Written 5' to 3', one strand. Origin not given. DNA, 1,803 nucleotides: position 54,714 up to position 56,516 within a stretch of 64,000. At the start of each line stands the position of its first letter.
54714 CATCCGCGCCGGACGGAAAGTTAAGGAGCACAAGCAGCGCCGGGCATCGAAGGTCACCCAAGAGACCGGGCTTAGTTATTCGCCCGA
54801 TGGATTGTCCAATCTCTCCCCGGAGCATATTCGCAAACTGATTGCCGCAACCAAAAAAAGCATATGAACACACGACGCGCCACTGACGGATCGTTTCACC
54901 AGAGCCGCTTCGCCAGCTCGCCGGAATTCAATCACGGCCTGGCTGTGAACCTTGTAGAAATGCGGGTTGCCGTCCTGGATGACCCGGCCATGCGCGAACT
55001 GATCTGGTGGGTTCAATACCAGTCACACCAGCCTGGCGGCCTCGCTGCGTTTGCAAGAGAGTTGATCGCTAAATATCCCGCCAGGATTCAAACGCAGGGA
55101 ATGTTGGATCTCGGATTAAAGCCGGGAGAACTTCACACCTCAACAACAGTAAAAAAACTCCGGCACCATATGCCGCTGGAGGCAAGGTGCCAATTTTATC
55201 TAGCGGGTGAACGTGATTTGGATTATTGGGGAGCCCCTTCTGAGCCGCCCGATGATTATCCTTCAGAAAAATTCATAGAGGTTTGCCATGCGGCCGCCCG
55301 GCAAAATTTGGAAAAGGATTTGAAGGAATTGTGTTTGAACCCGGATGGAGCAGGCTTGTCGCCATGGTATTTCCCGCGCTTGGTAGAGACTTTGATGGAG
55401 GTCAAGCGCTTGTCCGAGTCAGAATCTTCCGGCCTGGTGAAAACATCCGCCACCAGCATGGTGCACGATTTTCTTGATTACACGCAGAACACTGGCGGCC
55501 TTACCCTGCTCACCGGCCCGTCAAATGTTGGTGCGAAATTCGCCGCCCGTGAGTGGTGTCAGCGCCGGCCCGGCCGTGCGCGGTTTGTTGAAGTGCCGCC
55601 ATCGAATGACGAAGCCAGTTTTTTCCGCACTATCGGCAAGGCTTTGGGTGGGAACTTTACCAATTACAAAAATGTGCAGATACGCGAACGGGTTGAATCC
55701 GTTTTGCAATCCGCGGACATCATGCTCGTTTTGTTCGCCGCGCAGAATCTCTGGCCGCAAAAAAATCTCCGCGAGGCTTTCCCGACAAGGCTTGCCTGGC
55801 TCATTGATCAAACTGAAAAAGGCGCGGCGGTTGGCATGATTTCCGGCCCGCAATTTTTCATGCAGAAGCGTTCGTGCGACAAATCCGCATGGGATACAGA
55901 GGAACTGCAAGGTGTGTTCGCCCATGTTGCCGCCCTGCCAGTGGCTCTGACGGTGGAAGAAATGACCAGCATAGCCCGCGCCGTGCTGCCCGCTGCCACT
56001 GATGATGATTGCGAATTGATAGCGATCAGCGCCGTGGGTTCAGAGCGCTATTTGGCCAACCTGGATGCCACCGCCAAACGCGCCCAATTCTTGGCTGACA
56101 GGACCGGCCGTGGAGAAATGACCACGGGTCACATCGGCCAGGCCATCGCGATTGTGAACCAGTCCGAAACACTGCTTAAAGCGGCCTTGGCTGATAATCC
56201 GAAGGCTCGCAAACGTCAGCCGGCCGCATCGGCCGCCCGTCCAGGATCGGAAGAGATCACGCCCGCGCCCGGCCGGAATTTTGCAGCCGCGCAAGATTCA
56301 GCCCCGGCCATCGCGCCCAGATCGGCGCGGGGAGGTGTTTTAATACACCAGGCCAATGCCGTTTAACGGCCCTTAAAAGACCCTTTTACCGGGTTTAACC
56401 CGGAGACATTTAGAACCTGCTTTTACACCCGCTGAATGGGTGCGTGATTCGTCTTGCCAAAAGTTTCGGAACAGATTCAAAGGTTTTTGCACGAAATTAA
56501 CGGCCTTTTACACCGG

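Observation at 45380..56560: Mu-like early-region-only transposable unit inserted right next to attR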

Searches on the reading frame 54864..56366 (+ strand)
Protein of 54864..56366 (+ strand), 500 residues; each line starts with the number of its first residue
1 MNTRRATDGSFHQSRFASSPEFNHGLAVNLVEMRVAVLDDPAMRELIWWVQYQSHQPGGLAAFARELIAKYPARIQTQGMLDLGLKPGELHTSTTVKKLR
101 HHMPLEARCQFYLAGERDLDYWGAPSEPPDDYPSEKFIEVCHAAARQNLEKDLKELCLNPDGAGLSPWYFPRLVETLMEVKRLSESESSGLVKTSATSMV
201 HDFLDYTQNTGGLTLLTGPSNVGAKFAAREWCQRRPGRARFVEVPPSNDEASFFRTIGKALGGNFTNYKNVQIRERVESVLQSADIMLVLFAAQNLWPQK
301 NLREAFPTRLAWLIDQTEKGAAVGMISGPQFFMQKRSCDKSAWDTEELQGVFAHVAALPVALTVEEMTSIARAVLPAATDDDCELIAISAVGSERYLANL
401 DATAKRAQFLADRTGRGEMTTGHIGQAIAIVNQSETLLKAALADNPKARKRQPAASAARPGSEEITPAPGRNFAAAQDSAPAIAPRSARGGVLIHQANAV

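Call 8: search_protein_families(library=pfam, proteins=[window:54864-56366:+], max_evalue=0.01)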
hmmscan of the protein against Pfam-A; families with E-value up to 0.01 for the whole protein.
window:54864-56366:+ (500 aa): 1 family
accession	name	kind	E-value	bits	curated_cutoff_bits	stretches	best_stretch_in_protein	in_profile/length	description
PF13401.12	AAA_22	-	0.0055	17.5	27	0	210-304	4-103/130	AAA domain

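Call 12: search_protein_families(library=phrogs, proteins=[window:54864-56366:+], max_evalue=0.1)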
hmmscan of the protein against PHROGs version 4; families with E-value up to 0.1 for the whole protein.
window:54864-56366:+ (500 aa): 1 family
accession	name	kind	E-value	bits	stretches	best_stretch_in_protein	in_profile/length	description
phrog_296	-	integration and excision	8.6e-08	32.3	1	183-268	290-373/626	DNA transposition protein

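Call 14: search_solved_structures(query=window:54864-56366:+, max_evalue=1, show_alignments=1)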
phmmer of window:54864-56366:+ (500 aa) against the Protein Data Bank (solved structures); distinct sequences matched with E-value up to 1: 3.
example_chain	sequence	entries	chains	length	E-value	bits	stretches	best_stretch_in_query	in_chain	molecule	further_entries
9n5z_B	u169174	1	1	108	0.066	15.2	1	214-253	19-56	light chain antibody Fab AMB38310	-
3n93_A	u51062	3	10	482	0.57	12.1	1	81-132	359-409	Maltose binding protein-CRFR2 alpha | Maltose binding protein-CRFR2 alpha extracellular domain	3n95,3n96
2hiq_A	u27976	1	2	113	0.81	11.6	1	12-81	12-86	Hypothetical protein ydhR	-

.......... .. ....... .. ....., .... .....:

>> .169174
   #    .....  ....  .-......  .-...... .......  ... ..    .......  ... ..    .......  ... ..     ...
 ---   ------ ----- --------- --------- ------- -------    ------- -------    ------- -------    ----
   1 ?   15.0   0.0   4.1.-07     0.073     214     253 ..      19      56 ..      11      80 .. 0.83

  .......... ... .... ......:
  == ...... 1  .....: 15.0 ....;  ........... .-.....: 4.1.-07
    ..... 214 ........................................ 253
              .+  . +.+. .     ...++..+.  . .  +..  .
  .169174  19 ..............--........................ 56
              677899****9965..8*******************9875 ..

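Call 56: find_homologous_proteins(query=window:54864-56366:+)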
Query window:54864-56366:+ (500 aa): 106 proteins with E <= 0.001 among 8000 candidates.
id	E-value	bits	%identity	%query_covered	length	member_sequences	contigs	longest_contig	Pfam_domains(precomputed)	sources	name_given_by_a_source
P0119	0.0e+0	1134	100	100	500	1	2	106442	-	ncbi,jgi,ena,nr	ncbi:MAG TPA: hypothetical protein VK815_18130 [Candidatus Acidoferrales bacterium]|jgi:hypothetical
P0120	3.6e-189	648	68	87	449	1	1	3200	-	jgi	-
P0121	4.2e-136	473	52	72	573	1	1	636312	-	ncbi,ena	-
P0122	2.3e-131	457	47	88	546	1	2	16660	-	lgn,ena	-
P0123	1.7e-127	444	44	89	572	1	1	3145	-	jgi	-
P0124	1.5e-124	434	46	90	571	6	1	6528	-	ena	-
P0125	1.8e-124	434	45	94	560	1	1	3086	-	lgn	-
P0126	4.3e-121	423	45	90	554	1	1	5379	-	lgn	-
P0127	2.7e-119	417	43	96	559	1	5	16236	-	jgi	jgi:hypothetical protein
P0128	2.0e-117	411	42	93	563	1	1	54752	-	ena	-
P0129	6.4e-116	406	44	91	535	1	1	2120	PF13401.13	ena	-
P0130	1.5e-115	405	44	94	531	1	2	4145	PF13401.13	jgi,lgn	jgi:hypothetical protein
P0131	8.9e-115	402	43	96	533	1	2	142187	PF13401.13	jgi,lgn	jgi:hypothetical protein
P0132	9.5e-115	402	44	93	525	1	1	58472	PF13401.13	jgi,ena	jgi:hypothetical protein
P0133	1.3e-114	402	41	92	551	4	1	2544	-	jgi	jgi:hypothetical protein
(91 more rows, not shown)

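Call 60: search_solved_structures(query=A4, max_evalue=1, show_alignments=1)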
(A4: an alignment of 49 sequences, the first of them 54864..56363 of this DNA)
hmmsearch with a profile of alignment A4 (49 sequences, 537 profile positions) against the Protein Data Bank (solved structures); distinct sequences matched with E-value up to 1: 9.
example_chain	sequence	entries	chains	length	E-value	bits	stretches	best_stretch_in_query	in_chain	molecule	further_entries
2r2a_A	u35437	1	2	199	0.028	16.5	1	325-371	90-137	Uncharacterized protein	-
8xvb_A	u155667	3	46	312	0.06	15.4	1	209-307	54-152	ATP-dependent target DNA activator B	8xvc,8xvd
2ce7_A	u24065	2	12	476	0.096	14.7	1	397-474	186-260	CELL DIVISION PROTEIN FTSH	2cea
8vw9_A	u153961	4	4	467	0.097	14.7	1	397-474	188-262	ATP-dependent zinc metalloprotease FtsH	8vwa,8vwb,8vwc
3kds_E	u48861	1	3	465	0.11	14.6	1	397-474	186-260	Cell division protein FtsH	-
4v4n_BS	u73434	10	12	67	0.12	14.4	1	59-116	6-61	30S ribosomal protein S17E | 30S ribosomal protein eS17 | Small ribosomal subunit protein eS17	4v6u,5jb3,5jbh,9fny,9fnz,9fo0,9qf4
7tdo_A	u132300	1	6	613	0.13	14.3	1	397-478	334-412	ATP-dependent zinc metalloprotease FtsH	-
2dhr_A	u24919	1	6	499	0.9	11.5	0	424-477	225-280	FtsH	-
4eiw_A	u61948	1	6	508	0.92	11.5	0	424-477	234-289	ATP-dependent zinc metalloprotease FtsH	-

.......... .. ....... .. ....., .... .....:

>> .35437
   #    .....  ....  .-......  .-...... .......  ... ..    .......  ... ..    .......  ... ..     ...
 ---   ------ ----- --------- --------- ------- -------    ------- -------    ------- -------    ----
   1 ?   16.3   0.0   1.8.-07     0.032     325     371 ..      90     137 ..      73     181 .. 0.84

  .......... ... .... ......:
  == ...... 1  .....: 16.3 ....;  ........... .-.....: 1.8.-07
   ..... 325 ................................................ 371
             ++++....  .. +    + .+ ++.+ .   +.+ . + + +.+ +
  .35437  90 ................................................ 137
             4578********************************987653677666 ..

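Call 73: predict_structure(alignment_id=A4)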
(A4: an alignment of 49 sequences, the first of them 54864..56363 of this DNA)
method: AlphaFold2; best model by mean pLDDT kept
length: 500 residues; sequences in the alignment: 49
mean_pLDDT: 84.7   pTM: 0.80
mean pLDDT of the five models: 84.7, 82.6, 81.5, 80.9, 80.8
residues with pLDDT >= 90: 349; 70-90: 53; 50-70: 34; < 50: 64
segments of 3 or more residues with pLDDT < 50: 1-3, 14-23, 455-500
pLDDT, mean of each block of 10 residues (from residue 1): 49 44 73 93 96 93 97 97 95 95 94 80 76 96 98 94 84 97 87 96 97 96 95 96 95 95 87 94 92 93 85 96 96 70 78 96 97 97 97 94 97 95 98 94 73 47 42 40 39 31
secondary structure, 60 per line:
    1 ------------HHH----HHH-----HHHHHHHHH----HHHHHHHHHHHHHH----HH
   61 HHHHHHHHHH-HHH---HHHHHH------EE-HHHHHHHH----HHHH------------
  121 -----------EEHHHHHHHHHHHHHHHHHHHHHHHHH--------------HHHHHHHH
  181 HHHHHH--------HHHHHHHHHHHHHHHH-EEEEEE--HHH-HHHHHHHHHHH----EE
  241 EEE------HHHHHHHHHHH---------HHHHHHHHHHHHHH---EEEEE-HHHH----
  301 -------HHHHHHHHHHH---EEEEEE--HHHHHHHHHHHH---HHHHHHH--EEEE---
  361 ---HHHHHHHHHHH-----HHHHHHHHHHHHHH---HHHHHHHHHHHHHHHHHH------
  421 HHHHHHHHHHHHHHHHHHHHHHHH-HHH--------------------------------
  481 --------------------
elements in order: H28-36 H41-54 H59-70 H78-83 H93-100 H105-108 H134-158 H173-186 H195-210 E212-217 H224-234 E239-243 H250-260 H270-283 E287-291 H293-296 H308-318 E322-327 H330-341 H345-351 E354-357 H364-374 H380-393 H397-414 H421-444

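Call 77: fold_search(model_id=the predicted structure, library=pdb)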
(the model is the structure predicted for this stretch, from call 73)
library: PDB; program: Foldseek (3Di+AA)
matches with E <= 10: 1418; with E <= 0.001: 297
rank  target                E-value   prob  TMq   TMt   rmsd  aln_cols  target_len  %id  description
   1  8xvb_A                4.2e-07  1.00  0.39  0.73   4.6       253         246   16  Cryo-EM structure of ATP-DNA-MuB filaments (released 2024-08-14)
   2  8xvc_A                5.3e-07  1.00  0.37  0.72   4.3       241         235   16  CryoEM structure of ADP-DNA-MuB conformation1 (released 2024-08-14)
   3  7plh_A                6.1e-07  1.00  0.37  0.67   6.5       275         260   17  Scytonema hofmannii TnsC bound to AMPPNP and DNA (released 2021-12-01)
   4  7ufi_1                3.0e-06  1.00  0.36  0.55   6.5       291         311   12  VchTnsC AAA+ ATPase with DNA, single heptamer (released 2022-06-08)
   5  7rzy_1                7.3e-06  1.00  0.38  0.57   5.8       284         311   11  CryoEM structure of Vibrio cholerae transposon Tn6677 AAA+ ATPase TnsC (released 2022-06-08)
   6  1iy1                  9.8e-06  1.00  0.27  0.50   8.5       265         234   16  Crystal structure of the FtsH ATPase domain with ADP from Thermus thermophilus (released 2002-11-06)
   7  7jgr_G                1.1e-05  1.00  0.34  0.44   7.7       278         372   12  Structure of Drosophila ORC bound to DNA (84 bp) and Cdc6 (released 2020-09-09)
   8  7t0v_E                1.5e-05  1.00  0.30  0.29  10.9       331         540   13  CryoEM structure of the crosslinked Rix7 AAA-ATPase (released 2022-03-02)
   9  3kds_E                1.8e-05  1.00  0.32  0.37   5.3       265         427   15  apo-FtsH crystal structure (released 2009-12-01)
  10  8vw9                  1.9e-05  1.00  0.31  0.38   5.3       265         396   17  CryoEM Structure of a FtsH Helical Assembly in the Presence of ATP (released 2025-01-15)
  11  8rsc_B                2.1e-05  1.00  0.32  0.23   6.8       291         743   13  p97 (VCP) mutant - F539A (released 2024-05-29)
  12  8vwa                  2.2e-05  1.00  0.30  0.37   8.1       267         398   16  CryoEM Structure of a FtsH Helical Assembly in the Presence of ATP (released 2025-01-15)
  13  2ce7_A                2.8e-05  1.00  0.33  0.40   4.8       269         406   13  EDTA treated (released 2006-02-09)
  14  2qby_A                2.8e-05  1.00  0.34  0.44   6.3       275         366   12  Crystal structure of a heterodimer of Cdc6/Orc1 initiators bound to origin DNA (from S. solfataricus) (released 2007-09-11)
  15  7lmz_B                2.8e-05  1.00  0.35  0.25  14.1       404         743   12  Cryo-EM structure of human p97 in complex with Npl4/Ufd1 and Ub6 (Class 1) (released 2021-09-15)
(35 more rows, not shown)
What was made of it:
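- On Mu-like transposable phage: The position and the AAA+ fold match MuB (call 77).
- Checked: The 500-aa protein is MuB/TnsC-like by fold (Foldseek: MuB filament 4e-7, TnsC 6e-7; call 77).
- The model (pLDDT 85) hits the MuB filament and TnsC first (calls 73, 77).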

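Call 109: search_dna_similar(query=window:54864-56366:+, collection=phages, mode=protein, max_rows=8, max_evalue=0.01)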
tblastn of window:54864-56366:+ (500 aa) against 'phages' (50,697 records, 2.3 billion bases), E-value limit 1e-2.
No match.

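Call 110: search_protein_families(library=padloc, proteins=[window:54864-56366:+], max_evalue=0.01)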
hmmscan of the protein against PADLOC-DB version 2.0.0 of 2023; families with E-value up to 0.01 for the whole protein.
window:54864-56366:+ (500 aa): 1 family
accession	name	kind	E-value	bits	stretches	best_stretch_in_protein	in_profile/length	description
PDLC01738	TnsC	-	0.00016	19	1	187-297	35-146/283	TnsC_0_V-K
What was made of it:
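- B hits a type V-K TnsC model (call 110) and the TnsC fold (call 77).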

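Call 111: search_protein_families(library=ncbifam, proteins=[window:54864-56366:+], max_evalue=0.01)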
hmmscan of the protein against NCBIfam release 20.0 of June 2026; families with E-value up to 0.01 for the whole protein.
window:54864-56366:+ (500 aa): 0 families

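Call 118: find_encoding_contigs(protein=P0121, flank=10000, max_places=1)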
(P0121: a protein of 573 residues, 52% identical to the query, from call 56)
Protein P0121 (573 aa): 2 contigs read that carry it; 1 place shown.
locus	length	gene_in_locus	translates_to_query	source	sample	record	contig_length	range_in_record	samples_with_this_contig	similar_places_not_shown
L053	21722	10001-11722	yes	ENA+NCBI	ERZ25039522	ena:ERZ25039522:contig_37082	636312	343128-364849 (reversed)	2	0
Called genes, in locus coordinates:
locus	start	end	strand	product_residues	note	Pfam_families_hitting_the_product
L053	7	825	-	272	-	PF13560:HTH_31 (faint), PF01381:HTH_3 (faint)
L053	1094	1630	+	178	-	-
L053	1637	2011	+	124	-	-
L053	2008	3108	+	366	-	PF10123:Mu-like_Pro_N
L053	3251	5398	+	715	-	-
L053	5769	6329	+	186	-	PF13384:HTH_23 (faint)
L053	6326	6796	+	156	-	-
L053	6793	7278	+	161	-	PF12728:HTH_17 (faint)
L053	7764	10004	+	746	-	-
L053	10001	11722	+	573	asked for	-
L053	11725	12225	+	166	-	-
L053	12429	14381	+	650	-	PF00005:ABC_tran, PF02463:SMC_N (faint), PF03193:RsgA_GTPase (faint), PF13175:AAA_15 (faint), PF12848:ABC_tran_Xtn, PF00005:ABC_tran, PF13304:AAA_21 (weak), PF16326:ABC_tran_CTD, +6 more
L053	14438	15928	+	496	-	PF09913:DUF2142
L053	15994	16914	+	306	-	PF01336:tRNA_anti-codon, PF00152:tRNA-synt_2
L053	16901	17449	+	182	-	PF00152:tRNA-synt_2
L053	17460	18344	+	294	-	-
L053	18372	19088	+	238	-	-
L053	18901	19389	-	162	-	-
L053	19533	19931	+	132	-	PF00152:tRNA-synt_2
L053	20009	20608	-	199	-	-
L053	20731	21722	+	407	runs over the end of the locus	PF00657:Lipase_GDSL, PF13472:Lipase_GDSL_2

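Call 119: find_encoding_contigs(protein=P0128, flank=10000, max_places=1)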
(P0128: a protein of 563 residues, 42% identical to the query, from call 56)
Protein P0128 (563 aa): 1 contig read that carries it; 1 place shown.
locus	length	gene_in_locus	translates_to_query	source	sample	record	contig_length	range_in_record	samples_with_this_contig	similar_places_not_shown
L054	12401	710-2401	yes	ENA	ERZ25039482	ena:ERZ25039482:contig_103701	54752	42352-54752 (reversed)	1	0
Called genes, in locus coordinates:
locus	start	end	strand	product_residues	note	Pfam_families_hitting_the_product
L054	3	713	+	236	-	?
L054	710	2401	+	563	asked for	-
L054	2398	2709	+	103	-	-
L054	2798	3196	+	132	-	-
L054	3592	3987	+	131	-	-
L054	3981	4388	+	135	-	PF06252:GemA (faint)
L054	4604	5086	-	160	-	PF13482:RNase_H_2 (weak)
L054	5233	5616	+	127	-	PF00578:AhpC-TSA, PF08534:Redoxin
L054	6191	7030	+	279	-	PF04055:Radical_SAM (weak), PF19288:CofH_C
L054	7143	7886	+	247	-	-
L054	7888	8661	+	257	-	PF02621:VitK2_biosynth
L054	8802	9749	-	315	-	-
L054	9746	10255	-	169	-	-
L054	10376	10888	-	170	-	-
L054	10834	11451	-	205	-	-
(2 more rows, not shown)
